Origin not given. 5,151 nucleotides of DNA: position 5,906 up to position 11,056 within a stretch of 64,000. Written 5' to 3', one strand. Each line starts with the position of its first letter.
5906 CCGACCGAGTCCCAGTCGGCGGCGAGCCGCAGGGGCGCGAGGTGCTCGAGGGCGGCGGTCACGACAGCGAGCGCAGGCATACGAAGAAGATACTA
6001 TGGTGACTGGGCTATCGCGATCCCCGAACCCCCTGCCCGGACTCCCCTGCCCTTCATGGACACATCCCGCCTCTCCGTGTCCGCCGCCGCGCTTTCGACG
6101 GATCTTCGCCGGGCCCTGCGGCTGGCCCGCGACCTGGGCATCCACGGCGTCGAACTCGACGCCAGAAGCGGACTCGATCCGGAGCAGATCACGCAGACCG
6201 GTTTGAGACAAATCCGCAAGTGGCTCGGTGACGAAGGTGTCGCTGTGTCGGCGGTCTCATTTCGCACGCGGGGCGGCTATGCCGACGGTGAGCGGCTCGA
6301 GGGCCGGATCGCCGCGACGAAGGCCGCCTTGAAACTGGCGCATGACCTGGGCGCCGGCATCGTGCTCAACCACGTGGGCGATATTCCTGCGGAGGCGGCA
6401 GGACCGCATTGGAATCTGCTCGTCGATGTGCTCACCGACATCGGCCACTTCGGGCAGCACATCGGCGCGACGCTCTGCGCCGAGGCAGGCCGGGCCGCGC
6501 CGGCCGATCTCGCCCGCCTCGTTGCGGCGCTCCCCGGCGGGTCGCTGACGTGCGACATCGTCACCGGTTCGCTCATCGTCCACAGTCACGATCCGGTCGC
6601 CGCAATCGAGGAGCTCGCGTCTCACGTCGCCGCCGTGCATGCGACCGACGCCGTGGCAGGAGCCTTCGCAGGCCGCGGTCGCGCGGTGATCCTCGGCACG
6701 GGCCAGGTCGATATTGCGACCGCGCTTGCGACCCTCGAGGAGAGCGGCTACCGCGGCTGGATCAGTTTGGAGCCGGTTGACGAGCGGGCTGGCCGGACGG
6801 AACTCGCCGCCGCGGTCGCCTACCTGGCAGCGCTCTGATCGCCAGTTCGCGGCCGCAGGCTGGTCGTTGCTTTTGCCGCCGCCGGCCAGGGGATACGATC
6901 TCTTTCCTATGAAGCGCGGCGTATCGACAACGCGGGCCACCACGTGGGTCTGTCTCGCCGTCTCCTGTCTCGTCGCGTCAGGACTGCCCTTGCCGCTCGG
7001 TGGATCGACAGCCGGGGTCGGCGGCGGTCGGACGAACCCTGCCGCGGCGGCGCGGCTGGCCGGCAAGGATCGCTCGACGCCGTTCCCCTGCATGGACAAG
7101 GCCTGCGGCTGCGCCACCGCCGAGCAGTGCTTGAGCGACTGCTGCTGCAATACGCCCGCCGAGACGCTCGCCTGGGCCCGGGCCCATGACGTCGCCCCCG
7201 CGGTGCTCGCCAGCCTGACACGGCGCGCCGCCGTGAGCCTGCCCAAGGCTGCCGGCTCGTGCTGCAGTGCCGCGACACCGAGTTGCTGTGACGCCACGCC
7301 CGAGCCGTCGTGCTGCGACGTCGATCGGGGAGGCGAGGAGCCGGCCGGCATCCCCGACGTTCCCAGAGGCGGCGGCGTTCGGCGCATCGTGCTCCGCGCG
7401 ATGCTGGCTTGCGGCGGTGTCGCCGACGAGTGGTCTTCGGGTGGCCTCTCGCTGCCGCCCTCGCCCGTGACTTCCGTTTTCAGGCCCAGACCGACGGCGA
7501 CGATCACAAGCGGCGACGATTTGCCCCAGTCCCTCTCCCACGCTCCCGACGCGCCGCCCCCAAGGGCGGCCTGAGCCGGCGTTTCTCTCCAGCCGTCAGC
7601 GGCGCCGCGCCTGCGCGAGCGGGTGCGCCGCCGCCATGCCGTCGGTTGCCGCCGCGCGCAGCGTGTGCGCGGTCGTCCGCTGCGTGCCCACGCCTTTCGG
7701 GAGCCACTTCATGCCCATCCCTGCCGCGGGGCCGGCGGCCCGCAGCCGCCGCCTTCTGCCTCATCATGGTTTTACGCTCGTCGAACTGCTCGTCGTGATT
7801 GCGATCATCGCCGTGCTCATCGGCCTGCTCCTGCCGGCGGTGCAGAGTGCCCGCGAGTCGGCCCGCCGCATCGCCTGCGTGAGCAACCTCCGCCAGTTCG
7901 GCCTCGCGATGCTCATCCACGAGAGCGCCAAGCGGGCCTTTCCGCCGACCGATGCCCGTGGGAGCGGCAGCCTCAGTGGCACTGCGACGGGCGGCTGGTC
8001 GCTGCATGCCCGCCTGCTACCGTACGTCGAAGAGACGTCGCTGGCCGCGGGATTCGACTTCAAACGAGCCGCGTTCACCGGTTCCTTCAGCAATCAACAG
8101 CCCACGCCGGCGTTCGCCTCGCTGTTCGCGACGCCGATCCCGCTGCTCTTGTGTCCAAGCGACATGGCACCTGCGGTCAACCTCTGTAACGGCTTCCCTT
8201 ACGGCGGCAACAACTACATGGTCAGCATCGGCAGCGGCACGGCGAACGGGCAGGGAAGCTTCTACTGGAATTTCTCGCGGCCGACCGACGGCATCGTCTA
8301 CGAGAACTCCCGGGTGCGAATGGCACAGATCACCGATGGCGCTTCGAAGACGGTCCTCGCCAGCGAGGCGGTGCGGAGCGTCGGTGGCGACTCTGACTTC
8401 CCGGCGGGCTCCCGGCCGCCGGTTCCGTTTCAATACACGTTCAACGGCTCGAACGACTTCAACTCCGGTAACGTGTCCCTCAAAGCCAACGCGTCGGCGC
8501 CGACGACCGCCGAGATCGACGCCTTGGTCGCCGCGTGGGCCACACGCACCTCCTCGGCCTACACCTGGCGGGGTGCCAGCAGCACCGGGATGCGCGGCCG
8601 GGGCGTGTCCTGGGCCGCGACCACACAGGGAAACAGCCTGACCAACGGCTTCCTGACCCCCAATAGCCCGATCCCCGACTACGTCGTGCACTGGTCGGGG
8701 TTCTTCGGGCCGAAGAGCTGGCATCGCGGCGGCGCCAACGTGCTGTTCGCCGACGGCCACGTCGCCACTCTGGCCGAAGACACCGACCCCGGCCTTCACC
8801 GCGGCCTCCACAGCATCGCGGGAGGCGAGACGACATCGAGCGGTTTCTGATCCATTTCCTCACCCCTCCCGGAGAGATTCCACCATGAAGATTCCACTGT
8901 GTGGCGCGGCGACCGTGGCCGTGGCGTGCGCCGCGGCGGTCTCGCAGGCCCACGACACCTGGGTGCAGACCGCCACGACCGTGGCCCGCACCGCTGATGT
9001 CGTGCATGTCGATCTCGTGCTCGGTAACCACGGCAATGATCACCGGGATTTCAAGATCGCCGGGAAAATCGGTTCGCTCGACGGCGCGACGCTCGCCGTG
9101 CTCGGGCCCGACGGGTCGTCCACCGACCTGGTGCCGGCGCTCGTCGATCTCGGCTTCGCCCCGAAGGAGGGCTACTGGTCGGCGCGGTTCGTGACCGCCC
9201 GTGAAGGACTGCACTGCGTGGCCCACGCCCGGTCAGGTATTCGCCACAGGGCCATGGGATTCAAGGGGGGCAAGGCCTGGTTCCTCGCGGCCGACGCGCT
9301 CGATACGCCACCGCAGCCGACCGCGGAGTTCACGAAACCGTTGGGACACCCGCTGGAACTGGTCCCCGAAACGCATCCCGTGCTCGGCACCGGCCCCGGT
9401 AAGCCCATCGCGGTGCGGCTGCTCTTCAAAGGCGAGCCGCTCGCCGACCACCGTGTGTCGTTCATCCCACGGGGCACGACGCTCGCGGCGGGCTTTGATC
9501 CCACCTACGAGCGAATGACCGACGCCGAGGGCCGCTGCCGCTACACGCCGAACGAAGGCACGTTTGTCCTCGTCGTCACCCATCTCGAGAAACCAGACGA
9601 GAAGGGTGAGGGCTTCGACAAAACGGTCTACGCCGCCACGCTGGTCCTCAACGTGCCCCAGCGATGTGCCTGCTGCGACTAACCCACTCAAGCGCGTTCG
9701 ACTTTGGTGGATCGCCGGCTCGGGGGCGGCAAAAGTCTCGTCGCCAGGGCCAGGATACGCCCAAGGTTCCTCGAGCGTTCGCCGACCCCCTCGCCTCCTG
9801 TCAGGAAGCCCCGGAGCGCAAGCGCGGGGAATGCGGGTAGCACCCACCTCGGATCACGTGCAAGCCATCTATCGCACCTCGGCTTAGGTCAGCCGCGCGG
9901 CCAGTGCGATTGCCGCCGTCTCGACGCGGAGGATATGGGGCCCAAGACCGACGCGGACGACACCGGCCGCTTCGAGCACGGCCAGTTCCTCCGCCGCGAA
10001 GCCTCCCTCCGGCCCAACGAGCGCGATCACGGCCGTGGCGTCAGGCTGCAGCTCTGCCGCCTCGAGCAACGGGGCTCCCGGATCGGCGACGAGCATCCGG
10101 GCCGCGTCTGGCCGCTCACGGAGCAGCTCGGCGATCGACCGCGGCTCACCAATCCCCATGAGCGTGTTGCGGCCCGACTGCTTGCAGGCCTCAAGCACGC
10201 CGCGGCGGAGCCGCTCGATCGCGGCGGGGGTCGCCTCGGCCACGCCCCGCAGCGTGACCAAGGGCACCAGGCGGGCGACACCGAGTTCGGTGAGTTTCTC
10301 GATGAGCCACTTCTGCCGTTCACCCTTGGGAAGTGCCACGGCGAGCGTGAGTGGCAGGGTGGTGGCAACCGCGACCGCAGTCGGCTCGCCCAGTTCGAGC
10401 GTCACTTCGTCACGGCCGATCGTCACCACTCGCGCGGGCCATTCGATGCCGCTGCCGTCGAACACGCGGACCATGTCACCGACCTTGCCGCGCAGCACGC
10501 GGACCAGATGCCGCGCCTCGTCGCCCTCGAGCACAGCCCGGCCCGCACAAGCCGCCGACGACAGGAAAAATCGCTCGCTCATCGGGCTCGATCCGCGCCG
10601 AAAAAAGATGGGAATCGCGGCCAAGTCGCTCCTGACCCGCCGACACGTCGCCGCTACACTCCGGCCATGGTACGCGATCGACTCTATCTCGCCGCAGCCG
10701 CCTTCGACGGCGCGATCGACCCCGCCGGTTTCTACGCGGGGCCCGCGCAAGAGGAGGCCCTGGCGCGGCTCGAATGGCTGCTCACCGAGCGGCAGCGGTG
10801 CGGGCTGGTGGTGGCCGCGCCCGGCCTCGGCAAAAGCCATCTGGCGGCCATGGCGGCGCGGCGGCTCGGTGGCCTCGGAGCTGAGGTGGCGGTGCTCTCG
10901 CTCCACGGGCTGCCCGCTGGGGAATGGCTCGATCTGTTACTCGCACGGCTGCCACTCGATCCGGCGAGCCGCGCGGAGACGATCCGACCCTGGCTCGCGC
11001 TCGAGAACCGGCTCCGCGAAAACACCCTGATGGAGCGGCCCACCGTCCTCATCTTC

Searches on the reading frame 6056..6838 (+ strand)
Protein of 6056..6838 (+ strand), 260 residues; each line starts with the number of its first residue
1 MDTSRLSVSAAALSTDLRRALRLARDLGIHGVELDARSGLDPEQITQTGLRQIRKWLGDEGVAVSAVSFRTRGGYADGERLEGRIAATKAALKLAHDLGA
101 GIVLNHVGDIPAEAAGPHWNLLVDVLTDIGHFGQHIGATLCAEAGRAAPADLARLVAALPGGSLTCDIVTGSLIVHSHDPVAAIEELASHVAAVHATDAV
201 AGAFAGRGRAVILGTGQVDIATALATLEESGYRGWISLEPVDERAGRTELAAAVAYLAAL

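Call 67: search_protein_families(library=pfam, proteins=[window:6056-6838:+], max_evalue=0.00001)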
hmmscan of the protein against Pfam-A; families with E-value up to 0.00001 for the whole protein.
window:6056-6838:+ (260 aa): 1 family
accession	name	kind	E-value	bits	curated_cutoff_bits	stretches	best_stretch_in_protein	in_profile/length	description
PF01261.30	AP_endonuc_2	-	1.4e-21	77.8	31.1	1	21-258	1-247/249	Xylose isomerase-like TIM barrel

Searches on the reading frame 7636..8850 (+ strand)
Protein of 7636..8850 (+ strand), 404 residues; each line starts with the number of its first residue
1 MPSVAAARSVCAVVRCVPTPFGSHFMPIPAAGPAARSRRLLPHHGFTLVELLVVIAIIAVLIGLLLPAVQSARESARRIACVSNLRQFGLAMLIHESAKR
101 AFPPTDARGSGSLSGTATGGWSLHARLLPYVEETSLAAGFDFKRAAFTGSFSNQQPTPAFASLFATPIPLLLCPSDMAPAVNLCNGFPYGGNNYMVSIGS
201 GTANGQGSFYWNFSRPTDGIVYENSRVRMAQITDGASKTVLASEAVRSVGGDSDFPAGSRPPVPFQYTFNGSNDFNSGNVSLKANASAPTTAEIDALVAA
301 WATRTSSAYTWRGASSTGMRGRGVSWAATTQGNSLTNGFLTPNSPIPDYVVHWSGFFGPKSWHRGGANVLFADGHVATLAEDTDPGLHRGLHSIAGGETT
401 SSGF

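Call 67: search_protein_families(library=pfam, proteins=[window:7636-8850:+], max_evalue=0.00001)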
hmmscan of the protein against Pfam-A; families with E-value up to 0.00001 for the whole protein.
window:7636-8850:+ (404 aa): 2 families
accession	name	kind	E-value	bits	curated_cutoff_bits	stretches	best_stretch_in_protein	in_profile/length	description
PF07596.16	SBP_bac_10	-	1.2e-43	150.5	23.3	1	70-385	1-267/268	Protein of unknown function (DUF1559)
PF07963.17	N_methyl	-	5.5e-08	32.5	21.2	1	44-66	5-27/27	Prokaryotic N-terminal methylation motif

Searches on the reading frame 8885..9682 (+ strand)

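Call 67: search_protein_families(library=pfam, proteins=[window:8885-9682:+], max_evalue=0.00001)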
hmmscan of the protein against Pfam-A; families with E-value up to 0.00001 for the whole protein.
window:8885-9682:+ (265 aa): 1 family
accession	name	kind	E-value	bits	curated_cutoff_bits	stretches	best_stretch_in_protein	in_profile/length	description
PF10670.15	DUF4198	-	5.5e-23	82.6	34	1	21-233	2-207/209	Domain of unknown function (DUF4198)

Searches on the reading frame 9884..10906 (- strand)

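Call 67: search_protein_families(library=pfam, proteins=[window:9884-10906:-], max_evalue=0.00001)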
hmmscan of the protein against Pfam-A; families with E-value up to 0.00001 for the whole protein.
window:9884-10906:- (340 aa): 2 families
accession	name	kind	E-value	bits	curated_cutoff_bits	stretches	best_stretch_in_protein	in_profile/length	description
PF04452.19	Methyltrans_RNA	-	1.7e-39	135.5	23.9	1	184-339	5-164/165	RNA methyltransferase domain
PF20260.4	PUA_4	-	1.3e-13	51.2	23.9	1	126-172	1-47/48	RNA methyltransferase PUA domain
